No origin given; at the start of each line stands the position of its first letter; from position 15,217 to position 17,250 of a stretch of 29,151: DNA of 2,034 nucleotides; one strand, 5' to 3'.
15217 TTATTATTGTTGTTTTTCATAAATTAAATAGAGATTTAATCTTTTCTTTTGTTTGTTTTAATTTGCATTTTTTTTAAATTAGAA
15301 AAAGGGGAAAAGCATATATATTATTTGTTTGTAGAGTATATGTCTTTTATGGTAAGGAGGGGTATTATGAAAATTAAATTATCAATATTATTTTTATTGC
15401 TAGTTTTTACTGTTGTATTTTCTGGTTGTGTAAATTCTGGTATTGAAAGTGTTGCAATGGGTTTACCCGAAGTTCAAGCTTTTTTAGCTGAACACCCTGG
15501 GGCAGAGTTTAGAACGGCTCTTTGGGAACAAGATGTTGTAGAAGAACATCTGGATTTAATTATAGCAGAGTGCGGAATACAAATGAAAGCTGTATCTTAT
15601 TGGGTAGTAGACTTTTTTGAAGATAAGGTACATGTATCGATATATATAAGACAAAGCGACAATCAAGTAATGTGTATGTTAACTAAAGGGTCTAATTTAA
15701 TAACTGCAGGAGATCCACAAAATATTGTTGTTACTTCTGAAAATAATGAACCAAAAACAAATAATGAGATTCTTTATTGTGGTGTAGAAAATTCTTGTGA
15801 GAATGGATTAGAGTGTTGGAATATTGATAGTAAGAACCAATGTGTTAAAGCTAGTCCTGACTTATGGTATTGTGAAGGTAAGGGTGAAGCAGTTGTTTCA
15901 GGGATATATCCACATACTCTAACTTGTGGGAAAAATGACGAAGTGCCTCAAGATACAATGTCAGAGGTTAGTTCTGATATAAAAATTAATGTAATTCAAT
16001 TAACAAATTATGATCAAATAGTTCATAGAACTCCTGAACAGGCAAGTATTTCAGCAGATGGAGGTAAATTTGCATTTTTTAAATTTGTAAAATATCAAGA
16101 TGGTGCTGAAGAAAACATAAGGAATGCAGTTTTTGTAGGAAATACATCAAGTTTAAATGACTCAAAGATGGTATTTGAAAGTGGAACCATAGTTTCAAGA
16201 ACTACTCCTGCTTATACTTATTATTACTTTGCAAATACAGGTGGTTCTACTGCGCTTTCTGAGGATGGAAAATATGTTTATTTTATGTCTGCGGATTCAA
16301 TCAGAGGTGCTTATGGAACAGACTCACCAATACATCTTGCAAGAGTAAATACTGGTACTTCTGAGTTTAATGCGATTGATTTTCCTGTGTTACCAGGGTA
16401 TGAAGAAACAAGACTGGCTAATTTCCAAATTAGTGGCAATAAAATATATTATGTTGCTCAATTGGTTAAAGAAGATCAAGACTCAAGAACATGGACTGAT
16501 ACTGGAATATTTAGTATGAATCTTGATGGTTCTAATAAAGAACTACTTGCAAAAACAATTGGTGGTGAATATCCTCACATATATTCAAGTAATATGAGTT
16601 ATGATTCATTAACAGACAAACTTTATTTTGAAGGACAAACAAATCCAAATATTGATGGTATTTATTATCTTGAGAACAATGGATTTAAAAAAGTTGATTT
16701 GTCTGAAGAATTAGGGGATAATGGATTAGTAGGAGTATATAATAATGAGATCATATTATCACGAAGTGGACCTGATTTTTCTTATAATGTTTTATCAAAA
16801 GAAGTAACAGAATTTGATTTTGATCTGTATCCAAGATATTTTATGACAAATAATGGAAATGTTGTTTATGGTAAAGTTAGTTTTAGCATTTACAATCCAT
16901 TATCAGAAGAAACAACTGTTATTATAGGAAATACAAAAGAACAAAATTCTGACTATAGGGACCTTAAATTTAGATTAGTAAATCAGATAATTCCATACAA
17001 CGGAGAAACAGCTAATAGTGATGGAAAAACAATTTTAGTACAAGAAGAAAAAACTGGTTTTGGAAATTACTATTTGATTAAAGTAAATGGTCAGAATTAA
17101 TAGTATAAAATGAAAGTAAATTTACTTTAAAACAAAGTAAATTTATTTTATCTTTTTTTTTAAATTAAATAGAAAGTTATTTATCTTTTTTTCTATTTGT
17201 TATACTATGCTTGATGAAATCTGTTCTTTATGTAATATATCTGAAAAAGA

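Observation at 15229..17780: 134-nt perfectly identical promoter/5'UTR cassette in front of two unrelated lipoprotein genes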

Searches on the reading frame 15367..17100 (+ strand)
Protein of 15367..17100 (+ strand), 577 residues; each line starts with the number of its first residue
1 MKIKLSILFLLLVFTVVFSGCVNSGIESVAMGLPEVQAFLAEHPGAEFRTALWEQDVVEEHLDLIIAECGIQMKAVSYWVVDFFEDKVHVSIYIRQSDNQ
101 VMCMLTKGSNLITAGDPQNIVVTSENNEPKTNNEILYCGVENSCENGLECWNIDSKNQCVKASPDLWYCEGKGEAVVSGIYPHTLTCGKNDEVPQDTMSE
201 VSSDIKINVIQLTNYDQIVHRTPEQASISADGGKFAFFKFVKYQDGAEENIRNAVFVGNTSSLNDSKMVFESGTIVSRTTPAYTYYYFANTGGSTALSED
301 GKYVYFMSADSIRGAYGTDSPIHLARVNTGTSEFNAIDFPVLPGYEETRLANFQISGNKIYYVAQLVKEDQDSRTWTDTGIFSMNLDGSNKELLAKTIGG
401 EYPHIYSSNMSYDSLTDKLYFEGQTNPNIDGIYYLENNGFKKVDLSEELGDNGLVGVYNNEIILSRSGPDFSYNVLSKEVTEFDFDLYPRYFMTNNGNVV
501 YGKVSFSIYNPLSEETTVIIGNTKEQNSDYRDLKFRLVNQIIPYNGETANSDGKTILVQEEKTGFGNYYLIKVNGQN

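Call 8: search_protein_families(library=pfam, proteins=[window:15367-17100:+], max_evalue=0.01)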
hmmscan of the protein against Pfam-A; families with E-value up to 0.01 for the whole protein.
window:15367-17100:+ (577 aa): 0 families

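Call 11: find_encoding_contigs(protein=window:15367-17100:+, flank=6000, max_places=10)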
Protein window:15367-17100:+ (577 aa): 5 contigs read that carry it; 3 places shown.
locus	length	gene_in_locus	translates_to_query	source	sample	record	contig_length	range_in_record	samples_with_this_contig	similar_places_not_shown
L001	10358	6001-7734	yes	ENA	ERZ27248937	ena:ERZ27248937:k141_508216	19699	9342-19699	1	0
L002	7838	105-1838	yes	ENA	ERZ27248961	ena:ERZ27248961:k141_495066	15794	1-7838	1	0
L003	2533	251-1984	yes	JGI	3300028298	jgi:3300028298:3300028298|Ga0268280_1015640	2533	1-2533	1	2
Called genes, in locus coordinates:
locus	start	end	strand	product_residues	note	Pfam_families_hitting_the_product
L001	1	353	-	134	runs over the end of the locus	PF21485:IF5A-like_N, PF08207:EFP_N (faint)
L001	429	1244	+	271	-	-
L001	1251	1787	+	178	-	-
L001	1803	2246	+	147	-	-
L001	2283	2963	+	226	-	-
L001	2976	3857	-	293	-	PF00056:Ldh_1_N (weak), PF01408:GFO_IDH_MocA (faint), PF01488:Shikimate_DH (weak)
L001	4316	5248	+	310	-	PF02558:ApbA, PF08546:ApbA_C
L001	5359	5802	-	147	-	-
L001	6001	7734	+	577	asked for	-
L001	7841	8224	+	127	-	-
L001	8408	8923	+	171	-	-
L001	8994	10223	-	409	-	PF21688:FAD-depend_C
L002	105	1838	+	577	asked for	-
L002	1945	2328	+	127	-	-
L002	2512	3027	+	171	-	-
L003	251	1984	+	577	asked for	-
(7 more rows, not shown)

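Call 23: find_homologous_proteins(query=window:15367-17100:+, max_evalue=0.001)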
Query window:15367-17100:+ (577 aa): 6 proteins with E <= 0.001 among 7175 candidates.
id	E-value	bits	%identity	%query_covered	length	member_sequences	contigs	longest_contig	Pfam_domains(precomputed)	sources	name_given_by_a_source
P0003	0.0e+0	1317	100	100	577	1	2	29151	-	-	-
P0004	2.5e-162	559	59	64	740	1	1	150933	-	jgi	jgi:hypothetical protein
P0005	1.1e-131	458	50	83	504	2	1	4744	-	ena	-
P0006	1.1e-130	455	60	64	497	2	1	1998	-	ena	-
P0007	1.7e-128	448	50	82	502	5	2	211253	-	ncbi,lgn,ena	-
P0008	1.4e-113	398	52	67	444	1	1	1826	-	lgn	-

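Call 24: find_encoding_contigs(protein=P0004, flank=6000, max_places=4)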
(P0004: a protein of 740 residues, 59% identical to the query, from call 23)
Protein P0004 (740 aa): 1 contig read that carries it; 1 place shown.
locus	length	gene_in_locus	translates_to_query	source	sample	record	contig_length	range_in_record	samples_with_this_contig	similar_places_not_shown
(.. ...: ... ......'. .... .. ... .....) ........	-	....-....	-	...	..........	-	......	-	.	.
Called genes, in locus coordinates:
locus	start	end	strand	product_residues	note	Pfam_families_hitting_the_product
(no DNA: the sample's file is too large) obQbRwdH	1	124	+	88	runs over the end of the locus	PF04014:MazE_antitoxin (weak)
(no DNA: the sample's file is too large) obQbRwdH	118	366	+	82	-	PF05016:ParE_toxin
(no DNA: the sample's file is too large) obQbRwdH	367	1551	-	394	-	-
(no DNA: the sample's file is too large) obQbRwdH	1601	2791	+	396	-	PF07690:MFS_1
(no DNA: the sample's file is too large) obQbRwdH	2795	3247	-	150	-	-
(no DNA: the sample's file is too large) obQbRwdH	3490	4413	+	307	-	PF01926:MMR_HSR1, PF02421:FeoB_N, PF09439:SRPRB (weak), PF02824:TGS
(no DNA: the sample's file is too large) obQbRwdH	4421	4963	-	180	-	PF03602:Cons_hypoth95 (weak), PF05175:MTS, PF13847:Methyltransf_31, PF08241:Methyltransf_11, PF13649:Methyltransf_25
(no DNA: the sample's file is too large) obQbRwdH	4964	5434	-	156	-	PF04307:YdjM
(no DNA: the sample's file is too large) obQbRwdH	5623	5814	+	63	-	PF00313:CSD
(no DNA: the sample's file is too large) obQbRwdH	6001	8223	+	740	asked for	-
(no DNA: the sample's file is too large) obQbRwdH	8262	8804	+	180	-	-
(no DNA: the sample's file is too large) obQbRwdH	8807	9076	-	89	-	PF15781:ParE-like_toxin (weak)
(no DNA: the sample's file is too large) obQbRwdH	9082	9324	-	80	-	-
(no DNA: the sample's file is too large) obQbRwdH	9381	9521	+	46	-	-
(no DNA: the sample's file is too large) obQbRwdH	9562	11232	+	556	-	PF04851:ResIII, PF00270:DEAD, PF00271:Helicase_C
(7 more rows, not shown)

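Call 25: find_encoding_contigs(protein=P0007, flank=6000, max_places=4)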
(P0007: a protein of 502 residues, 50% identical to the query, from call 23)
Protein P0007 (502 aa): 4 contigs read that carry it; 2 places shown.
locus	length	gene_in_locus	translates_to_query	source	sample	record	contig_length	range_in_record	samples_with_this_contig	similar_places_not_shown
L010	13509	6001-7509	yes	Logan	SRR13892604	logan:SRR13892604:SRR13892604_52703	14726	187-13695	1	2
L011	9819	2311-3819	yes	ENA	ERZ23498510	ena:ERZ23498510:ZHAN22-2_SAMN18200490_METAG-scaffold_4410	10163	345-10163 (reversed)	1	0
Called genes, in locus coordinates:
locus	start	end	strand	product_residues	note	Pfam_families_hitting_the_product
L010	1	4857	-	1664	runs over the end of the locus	PF03833:PolC_DP2_N, PF24844:PolC_DP2_central, PF24846:PolC_DP2_cat, PF14890:Intein_splicing, PF14528:LAGLIDADG_3 (weak), PF24846:PolC_DP2_cat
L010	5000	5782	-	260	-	PF00753:Lactamase_B, PF12706:Lactamase_B_2 (faint)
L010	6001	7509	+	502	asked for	-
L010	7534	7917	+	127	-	-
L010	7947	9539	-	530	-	-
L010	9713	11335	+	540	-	PF13098:Thioredoxin_2 (faint), PF18915:DUF5667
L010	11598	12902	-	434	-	-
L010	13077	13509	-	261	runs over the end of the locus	PF00290:Trp_syntA, PF00977:His_biosynth, PF01884:PcrB (weak)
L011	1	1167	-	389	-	?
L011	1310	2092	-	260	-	PF00753:Lactamase_B, PF12706:Lactamase_B_2 (faint)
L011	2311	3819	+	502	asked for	-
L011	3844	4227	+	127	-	-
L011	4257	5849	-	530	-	-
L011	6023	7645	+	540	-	PF18915:DUF5667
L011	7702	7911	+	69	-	-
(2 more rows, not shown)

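Call 26: find_encoding_contigs(protein=P0005, flank=6000, max_places=4)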
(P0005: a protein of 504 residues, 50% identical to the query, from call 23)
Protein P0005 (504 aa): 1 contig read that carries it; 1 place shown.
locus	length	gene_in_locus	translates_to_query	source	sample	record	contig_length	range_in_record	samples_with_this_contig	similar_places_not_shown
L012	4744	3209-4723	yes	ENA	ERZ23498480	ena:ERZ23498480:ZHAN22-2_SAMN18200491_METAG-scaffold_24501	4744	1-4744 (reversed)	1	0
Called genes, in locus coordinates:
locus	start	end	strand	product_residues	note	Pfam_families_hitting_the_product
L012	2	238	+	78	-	?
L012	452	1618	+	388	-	-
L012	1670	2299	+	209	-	PF01976:DUF116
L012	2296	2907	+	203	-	PF01976:DUF116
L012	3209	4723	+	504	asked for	-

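Call 32: find_related_loci(query=A1, collection=genome_contigs, flank=5000)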
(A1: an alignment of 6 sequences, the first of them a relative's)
Query A1 (577 aa) in genome_contigs; peptide patterns used: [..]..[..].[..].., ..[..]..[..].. (x = any residue, [..] = any of these).
168 stretches matched a pattern; 3 encode a relative of the query (tblastn E <= 1e-3); 2 distinct loci.
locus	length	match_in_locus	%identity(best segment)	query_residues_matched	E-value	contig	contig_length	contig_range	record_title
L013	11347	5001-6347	50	103-570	4e-135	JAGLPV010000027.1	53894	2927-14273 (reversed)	MAG: Candidatus Aenigmatarchaeota archaeon isolate RS_8_22 ROV157_8.bin.22.fa_27, whole genome shotgun sequence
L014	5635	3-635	64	360-570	6e-85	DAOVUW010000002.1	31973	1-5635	MAG TPA_asm: Candidatus Nanohalarchaeota archaeon isolate CSMAG_1689 CSMAG_1689_k141_6211517_length_31973_cov_12.1842, w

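Call 40: search_solved_structures(query=A1, max_evalue=1)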
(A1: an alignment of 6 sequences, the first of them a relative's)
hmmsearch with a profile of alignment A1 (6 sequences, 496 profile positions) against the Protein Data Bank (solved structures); distinct sequences matched with E-value up to 1: 3.
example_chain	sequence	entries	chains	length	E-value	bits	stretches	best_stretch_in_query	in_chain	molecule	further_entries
8idm_B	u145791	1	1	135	0.44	12.7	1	196-256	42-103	VHH-227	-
7t73_A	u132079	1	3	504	0.54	12.4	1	5-167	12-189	HIV Envelope ApexGT2.2MUT gp120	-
3p6i_A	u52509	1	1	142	0.82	11.8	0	295-328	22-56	de novo designed beta-trefoil architecture with symmetric primary structure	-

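Call 61: predict_structure(alignment_id=A1)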
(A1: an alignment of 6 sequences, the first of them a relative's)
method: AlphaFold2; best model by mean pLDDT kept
length: 577 residues; sequences in the alignment: 6
mean_pLDDT: 67.0   pTM: 0.60
mean pLDDT of the five models: 67.0, 56.8, 53.3, 50.5, 48.0
residues with pLDDT >= 90: 50; 70-90: 263; 50-70: 133; < 50: 131
segments of 3 or more residues with pLDDT < 50: 14-24, 54-61, 70-75, 108-141, 152-156, 162-203, 217-221, 247-249, 314-318, 541-543
pLDDT, mean of each block of 10 residues (from residue 1): 63 39 54 71 75 48 52 56 70 68 55 26 23 39 56 50 34 29 28 31 66 63 71 84 52 84 81 84 81 73 87 50 87 89 79 85 83 69 93 89 82 88 86 89 79 80 77 86 63 79 76 78 62 68 61 81 67 66
secondary structure, 60 per line:
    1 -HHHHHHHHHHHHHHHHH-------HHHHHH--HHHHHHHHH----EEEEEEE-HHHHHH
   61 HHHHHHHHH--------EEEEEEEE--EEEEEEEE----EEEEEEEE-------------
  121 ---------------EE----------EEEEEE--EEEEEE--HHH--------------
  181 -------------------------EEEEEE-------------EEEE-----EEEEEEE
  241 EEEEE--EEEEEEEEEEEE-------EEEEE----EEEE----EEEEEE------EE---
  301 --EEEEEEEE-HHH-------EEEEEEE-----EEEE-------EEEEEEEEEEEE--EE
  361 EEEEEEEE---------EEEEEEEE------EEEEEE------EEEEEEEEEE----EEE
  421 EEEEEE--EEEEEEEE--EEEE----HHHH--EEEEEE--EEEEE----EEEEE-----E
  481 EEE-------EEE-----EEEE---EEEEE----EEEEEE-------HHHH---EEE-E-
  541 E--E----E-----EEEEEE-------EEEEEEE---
elements in order: H2-18 H26-31 H34-42 E47-53 H55-69 E78-85 E88-95 E100-107 E148-153 E156-161 E206-211 E225-228 E234-245 E248-259 E267-271 E276-279 E284-289 E303-310 E322-328 E334-337 E345-356 E359-368 E378-385 E392-397 E404-413 E418-426 E429-436 E439-442 H447-450 E453-458 E461-465 E470-474 E480-483 E491-493 E499-502 E506-510 E515-520 H528-531 E535-537 E555-560 E568-574

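Call 65: fold_search(model_id=the predicted structure, library=pdb)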
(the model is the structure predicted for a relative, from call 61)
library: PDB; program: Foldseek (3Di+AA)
matches with E <= 10: 1035; with E <= 0.001: 442
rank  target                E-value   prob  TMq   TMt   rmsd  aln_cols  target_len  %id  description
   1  3pe7                  4.9e-08  1.00  0.37  0.53   9.3       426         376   14  Oligogalacturonate lyase in complex with manganese (released 2010-11-03)
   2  2j56_H                1.6e-07  1.00  0.24  0.33  11.0       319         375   10  X-ray reduced Paraccocus denitrificans methylamine dehydrogenase N- semiquinone in complex with amicyanin. (released 2007-01-23)
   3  5jrl_D                1.9e-07  1.00  0.17  0.15  17.2       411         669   10  Crystal Structure of the Sphingopyxin I Lasso Peptide Isopeptidase SpI-IsoP (Native) (released 2016-09-14)
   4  9d1i_A                2.5e-07  1.00  0.31  0.43   9.3       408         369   11  Structure of Ubiquitin bound to KLHDC3-EloB/C (released 2024-11-20)
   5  2j55_J                2.7e-07  1.00  0.32  0.45   6.8       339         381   13  X-ray reduced Paraccocus denitrificans methylamine dehydrogenase O- quinone in complex with amicyanin. (released 2007-01-23)
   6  6fyx_g                2.9e-07  1.00  0.35  0.54   7.7       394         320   11  Structure of a partial yeast 48S preinitiation complex with eIF5 N-terminal domain (model C1) (released 2018-12-05)
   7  3l4m_D                2.9e-07  1.00  0.23  0.32  11.1       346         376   12  Crystal Structure of the MauG/pre-Methylamine Dehydrogenase Complex. (released 2010-03-23)
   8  5jrl_B                3.5e-07  1.00  0.17  0.15  16.5       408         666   11  Crystal Structure of the Sphingopyxin I Lasso Peptide Isopeptidase SpI-IsoP (Native) (released 2016-09-14)
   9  7ep9_A                3.9e-07  1.00  0.26  0.23  12.9       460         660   12  The structure of carboxypeptidase from Fusobacterium nucleatum (released 2021-10-27)
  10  2bbk_H                4.1e-07  1.00  0.23  0.33  11.4       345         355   10  CRYSTAL STRUCTURE OF THE QUINOPROTEIN METHYLAMINE DEHYDROGENASE FROM PARACOCCUS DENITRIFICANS AT 1.75 ANGSTROMS (released 1994-01-31)
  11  5jrl_C                4.1e-07  1.00  0.18  0.16  16.3       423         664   10  Crystal Structure of the Sphingopyxin I Lasso Peptide Isopeptidase SpI-IsoP (Native) (released 2016-09-14)
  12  1mg2_A                4.3e-07  1.00  0.24  0.33  10.4       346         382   10  MUTATION OF ALPHA PHE55 OF METHYLAMINE DEHYDROGENASE ALTERS THE REORGANIZATION ENERGY AND ELECTRONIC COUPLING FOR ITS  (released 2002-12-11)
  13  5ic7                  6.8e-07  1.00  0.36  0.56   8.6       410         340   11  Structure of the WD domain of UTP18 (released 2016-07-06)
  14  7esl                  6.8e-07  1.00  0.37  0.48   7.9       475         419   11  Crystal structure of a L-rhamnose-alpha-1,4-D-glucuronate lyase from Fusarium oxysporum 12S, N247A N-glycan free form (released 2021-08-04)
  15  4fav_F                7.1e-07  1.00  0.24  0.33  11.1       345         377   12  Crystal Structure of WT MauG in Complex with Pre-Methylamine Dehydrogenase Aged 50 Days (released 2013-03-06)
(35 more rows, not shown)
